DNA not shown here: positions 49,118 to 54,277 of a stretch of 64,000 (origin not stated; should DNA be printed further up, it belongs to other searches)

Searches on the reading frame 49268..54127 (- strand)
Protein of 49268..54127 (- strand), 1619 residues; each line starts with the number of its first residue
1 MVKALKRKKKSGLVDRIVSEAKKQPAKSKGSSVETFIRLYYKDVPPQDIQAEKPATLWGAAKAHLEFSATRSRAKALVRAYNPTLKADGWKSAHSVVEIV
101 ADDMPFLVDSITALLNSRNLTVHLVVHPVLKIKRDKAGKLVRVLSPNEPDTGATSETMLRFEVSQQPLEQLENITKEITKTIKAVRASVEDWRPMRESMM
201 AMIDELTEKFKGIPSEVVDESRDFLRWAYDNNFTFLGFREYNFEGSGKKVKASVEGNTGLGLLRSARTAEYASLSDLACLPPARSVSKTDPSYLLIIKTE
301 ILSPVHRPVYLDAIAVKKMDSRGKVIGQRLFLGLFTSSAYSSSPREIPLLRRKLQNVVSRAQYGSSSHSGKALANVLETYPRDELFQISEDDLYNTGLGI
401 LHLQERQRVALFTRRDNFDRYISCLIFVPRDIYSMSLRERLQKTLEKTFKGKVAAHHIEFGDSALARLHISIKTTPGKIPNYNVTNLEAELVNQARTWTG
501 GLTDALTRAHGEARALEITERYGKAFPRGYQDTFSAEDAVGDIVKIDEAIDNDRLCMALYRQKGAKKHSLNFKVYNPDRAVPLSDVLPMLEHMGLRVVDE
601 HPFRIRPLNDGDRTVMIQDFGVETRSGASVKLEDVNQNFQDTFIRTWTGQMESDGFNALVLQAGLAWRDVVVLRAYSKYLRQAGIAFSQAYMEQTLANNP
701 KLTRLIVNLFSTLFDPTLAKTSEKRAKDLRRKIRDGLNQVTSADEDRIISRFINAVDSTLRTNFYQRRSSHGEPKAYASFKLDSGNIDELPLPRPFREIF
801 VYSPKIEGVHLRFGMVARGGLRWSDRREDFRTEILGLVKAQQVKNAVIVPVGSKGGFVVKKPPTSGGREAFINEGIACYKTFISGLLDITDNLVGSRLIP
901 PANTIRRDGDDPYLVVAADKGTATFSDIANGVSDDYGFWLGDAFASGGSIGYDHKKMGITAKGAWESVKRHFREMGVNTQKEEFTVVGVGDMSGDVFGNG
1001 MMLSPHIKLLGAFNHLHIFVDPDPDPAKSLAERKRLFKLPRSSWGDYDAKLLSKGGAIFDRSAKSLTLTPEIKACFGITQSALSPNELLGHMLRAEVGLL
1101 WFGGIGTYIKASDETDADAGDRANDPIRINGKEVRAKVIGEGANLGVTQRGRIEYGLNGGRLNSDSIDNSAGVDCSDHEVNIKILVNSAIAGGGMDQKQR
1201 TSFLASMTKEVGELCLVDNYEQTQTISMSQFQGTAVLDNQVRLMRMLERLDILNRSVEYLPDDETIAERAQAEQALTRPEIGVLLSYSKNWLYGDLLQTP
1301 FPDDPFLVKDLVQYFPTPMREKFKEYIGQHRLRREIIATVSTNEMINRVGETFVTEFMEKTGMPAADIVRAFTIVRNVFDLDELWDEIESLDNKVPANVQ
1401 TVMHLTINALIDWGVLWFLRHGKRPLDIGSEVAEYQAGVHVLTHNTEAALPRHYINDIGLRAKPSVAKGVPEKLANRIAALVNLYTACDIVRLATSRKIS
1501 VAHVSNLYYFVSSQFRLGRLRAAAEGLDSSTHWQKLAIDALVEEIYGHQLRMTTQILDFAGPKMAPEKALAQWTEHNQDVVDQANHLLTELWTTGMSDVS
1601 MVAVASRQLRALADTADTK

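Call 64: search_protein_families(library=pfam, proteins=[window:49268-54127:-], max_evalue=0.0001)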
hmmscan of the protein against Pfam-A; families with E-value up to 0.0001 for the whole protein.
window:49268-54127:- (1619 aa): 8 families
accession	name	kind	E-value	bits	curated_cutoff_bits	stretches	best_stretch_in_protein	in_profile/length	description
PF05088.18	Bac_GDH_CD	-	7.6e-257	853.1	22.8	1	733-1228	2-496/497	Bacterial NAD-glutamate dehydrogenase, catalytic domain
PF21074.2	GDH_C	-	3.8e-112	375.2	26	1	1274-1610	2-338/339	Glutamate dehydrogenase, C-terminal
PF21075.3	GDH_ACT1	-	1.6e-45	154.9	23.7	1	36-178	1-144/144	Glutamate dehydrogenase, ACT1 domain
PF21078.2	GDH_HM3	-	1.2e-30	105.8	24.6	1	651-716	1-66/66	Glutamate dehydrogenase, helical motif 3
PF21073.2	GDH_HM1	-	1.5e-27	95.7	21.2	1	347-406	1-60/60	Glutamate dehydrogenase, helical motif 1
PF21076.3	GDH_ACT2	-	4.1e-26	91.8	22.8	1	411-499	2-90/90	Glutamate dehydrogenase, ACT2 domain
PF21077.3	GDH_ACT3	-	8.1e-26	90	22.2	1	555-634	2-79/80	Glutamate dehydrogenase, ACT3 domain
PF21079.2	GDH_HM2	-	1.2e-14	54.4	21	1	505-548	1-44/45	Glutamate dehydrogenase, helical motif 2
